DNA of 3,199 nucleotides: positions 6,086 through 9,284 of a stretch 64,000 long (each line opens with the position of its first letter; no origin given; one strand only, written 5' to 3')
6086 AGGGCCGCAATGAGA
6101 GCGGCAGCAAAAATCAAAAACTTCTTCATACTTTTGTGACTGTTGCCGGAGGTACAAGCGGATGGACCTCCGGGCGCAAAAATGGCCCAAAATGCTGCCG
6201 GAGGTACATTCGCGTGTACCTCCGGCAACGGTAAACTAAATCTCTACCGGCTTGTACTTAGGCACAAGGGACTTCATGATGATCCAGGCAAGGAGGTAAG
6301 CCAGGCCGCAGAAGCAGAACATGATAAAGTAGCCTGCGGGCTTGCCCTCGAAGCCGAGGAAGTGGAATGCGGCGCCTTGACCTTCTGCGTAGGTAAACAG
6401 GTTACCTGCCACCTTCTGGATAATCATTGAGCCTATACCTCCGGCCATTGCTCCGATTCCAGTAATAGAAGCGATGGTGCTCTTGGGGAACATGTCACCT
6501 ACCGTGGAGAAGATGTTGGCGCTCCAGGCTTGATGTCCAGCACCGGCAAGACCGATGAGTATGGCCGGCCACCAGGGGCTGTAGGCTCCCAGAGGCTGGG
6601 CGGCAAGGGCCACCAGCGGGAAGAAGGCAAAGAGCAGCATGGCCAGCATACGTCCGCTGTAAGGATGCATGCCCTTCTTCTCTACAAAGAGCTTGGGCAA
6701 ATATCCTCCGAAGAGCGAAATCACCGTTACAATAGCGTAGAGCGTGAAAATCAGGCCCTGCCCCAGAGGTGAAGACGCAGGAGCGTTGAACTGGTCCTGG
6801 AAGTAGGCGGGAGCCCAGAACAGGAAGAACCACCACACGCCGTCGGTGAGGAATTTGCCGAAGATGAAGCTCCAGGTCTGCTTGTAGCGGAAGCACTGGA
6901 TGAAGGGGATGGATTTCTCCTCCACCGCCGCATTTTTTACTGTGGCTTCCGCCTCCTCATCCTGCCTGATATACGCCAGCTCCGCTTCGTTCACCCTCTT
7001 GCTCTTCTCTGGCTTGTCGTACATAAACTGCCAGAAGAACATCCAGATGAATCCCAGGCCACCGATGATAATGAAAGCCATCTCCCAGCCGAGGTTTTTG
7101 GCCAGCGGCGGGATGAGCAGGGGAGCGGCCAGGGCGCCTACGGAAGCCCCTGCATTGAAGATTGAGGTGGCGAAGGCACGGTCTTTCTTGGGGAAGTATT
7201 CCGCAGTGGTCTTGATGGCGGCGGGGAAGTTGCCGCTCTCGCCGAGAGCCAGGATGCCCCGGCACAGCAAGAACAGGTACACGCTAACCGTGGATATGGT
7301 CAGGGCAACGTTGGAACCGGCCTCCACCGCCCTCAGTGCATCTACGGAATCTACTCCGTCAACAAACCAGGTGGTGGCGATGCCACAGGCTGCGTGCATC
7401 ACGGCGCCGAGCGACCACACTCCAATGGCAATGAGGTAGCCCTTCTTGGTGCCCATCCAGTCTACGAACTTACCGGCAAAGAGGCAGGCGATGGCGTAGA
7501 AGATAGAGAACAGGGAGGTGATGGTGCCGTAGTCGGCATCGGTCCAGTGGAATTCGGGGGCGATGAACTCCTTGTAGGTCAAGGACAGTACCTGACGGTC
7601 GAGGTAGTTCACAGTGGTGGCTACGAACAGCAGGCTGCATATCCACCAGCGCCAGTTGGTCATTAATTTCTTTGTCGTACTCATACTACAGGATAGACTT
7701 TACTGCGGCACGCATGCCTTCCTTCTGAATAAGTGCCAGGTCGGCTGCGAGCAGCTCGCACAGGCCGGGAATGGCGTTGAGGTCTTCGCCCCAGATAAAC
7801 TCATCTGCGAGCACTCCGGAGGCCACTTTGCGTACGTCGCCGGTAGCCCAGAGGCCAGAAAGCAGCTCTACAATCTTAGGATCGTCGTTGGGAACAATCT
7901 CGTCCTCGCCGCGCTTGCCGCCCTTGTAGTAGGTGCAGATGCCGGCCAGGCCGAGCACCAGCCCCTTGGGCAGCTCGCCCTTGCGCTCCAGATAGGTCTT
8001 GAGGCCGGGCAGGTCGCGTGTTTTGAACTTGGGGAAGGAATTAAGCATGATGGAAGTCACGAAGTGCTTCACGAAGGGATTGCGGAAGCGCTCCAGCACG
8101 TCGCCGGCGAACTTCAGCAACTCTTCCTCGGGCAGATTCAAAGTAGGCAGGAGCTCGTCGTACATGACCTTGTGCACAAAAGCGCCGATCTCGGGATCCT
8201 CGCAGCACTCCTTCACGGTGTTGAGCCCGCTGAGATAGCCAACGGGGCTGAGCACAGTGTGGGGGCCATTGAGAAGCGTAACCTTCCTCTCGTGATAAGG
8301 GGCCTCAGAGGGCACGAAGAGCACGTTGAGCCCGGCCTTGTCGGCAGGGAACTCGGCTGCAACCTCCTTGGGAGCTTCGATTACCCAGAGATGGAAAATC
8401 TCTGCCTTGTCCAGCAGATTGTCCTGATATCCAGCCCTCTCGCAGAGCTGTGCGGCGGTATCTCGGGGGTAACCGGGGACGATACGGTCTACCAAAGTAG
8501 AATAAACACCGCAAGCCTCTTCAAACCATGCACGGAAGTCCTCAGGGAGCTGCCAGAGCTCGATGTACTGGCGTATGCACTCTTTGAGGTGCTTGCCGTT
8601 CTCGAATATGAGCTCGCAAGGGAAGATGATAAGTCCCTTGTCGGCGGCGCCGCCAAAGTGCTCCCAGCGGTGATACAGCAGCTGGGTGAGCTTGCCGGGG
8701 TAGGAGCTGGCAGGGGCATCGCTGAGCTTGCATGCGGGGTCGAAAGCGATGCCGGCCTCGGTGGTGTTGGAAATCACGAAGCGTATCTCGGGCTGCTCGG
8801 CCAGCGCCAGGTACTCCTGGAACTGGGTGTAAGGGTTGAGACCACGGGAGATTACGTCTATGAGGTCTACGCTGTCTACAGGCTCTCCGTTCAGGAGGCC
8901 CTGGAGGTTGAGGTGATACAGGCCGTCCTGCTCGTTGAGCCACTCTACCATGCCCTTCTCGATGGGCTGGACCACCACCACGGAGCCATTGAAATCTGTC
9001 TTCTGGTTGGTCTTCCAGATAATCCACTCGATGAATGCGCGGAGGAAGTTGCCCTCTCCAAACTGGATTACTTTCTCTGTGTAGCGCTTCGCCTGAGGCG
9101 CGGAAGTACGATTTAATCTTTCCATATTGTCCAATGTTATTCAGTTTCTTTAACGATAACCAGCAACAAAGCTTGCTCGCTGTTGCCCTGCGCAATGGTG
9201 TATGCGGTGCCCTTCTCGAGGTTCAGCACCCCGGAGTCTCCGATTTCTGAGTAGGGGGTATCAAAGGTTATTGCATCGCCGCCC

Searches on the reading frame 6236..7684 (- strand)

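Call 39: search_protein_families(library=pfam, proteins=[window:6236-7684:-], max_evalue=0.001)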
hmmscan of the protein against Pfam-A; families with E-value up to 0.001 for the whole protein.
window:6236-7684:- (482 aa): 3 families
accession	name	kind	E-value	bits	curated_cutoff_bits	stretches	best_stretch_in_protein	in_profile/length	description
PF07690.21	MFS_1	-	1.6e-48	165.8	33.4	1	19-421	1-345/347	Major Facilitator Superfamily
PF00083.30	Sugar_tr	-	1e-08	34.9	22.3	1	42-463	43-429/452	Sugar (and other) transporter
PF00854.27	PTR2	-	0.00096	18.6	27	1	135-208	32-108/392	POT family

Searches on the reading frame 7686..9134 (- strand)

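Call 39: search_protein_families(library=pfam, proteins=[window:7686-9134:-], max_evalue=0.001)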
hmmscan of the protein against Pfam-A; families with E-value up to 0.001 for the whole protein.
window:7686-9134:- (482 aa): 2 families
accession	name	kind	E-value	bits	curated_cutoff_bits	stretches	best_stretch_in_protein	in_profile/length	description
PF01232.29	Mannitol_dh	-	1.2e-35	123.8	27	1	21-261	2-194/199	Mannitol dehydrogenase Rossmann domain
PF08125.19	Mannitol_dh_C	-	6.5e-35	120.8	30.7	1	279-466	4-186/190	Mannitol dehydrogenase C-terminal domain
